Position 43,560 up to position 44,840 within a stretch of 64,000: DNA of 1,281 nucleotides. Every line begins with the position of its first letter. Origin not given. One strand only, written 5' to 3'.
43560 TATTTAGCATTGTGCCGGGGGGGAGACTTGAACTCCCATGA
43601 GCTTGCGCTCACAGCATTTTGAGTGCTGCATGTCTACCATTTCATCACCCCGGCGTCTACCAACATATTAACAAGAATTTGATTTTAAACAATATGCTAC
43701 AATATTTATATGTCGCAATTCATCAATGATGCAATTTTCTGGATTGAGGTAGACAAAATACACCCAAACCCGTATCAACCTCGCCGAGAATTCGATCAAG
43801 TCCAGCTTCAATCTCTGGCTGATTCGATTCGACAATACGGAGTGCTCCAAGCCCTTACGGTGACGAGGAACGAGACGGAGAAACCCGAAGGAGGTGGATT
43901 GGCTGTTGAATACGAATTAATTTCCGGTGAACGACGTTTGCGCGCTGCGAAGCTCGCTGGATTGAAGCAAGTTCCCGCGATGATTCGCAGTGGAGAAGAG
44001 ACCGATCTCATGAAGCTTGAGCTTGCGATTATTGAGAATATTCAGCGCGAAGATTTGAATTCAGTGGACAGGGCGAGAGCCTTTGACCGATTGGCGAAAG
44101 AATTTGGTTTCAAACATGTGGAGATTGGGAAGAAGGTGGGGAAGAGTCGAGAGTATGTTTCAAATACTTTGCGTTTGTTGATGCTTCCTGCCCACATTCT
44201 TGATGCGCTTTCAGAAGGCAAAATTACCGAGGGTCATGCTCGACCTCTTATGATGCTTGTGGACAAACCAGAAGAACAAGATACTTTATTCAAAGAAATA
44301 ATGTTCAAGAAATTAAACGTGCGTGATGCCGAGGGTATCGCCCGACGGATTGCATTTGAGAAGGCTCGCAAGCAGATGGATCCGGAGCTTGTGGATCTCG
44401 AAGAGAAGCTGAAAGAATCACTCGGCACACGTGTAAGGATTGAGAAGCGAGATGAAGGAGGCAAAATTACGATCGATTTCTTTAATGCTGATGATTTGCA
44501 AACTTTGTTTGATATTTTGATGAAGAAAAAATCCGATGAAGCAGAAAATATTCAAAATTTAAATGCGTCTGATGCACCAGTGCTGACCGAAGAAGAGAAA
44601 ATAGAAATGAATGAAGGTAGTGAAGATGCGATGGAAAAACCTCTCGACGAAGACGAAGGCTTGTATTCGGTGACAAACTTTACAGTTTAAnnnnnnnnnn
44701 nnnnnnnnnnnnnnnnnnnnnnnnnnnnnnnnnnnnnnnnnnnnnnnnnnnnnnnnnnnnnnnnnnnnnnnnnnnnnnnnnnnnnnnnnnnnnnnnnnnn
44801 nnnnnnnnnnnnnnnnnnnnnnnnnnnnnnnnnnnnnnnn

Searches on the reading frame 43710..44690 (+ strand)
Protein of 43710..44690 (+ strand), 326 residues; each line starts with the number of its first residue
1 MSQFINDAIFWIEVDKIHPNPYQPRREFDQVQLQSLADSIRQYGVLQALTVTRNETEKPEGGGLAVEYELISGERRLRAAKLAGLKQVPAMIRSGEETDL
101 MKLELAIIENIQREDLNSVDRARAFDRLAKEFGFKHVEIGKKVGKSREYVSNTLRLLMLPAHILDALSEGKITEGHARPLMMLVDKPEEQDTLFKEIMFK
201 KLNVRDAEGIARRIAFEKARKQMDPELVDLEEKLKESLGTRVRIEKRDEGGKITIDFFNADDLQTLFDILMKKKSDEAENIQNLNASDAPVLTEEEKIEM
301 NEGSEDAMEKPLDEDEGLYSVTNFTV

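Call 87: search_protein_families(library=pfam, proteins=[window:43710-44690:+], max_evalue=0.001)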
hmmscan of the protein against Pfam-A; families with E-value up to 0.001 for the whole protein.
window:43710-44690:+ (326 aa): 3 families
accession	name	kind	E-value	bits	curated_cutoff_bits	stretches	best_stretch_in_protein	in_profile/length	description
PF17762.8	HTH_ParB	-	1.1e-29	103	22.6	1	114-213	1-99/102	ParB HTH domain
PF02195.25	ParB_N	-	3.3e-26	91.6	26.3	1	11-112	5-95/95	ParB N-terminal domain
PF23552.2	ParB_C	-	2e-10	40.4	23.8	1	224-268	2-47/50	ParB dimerisation domain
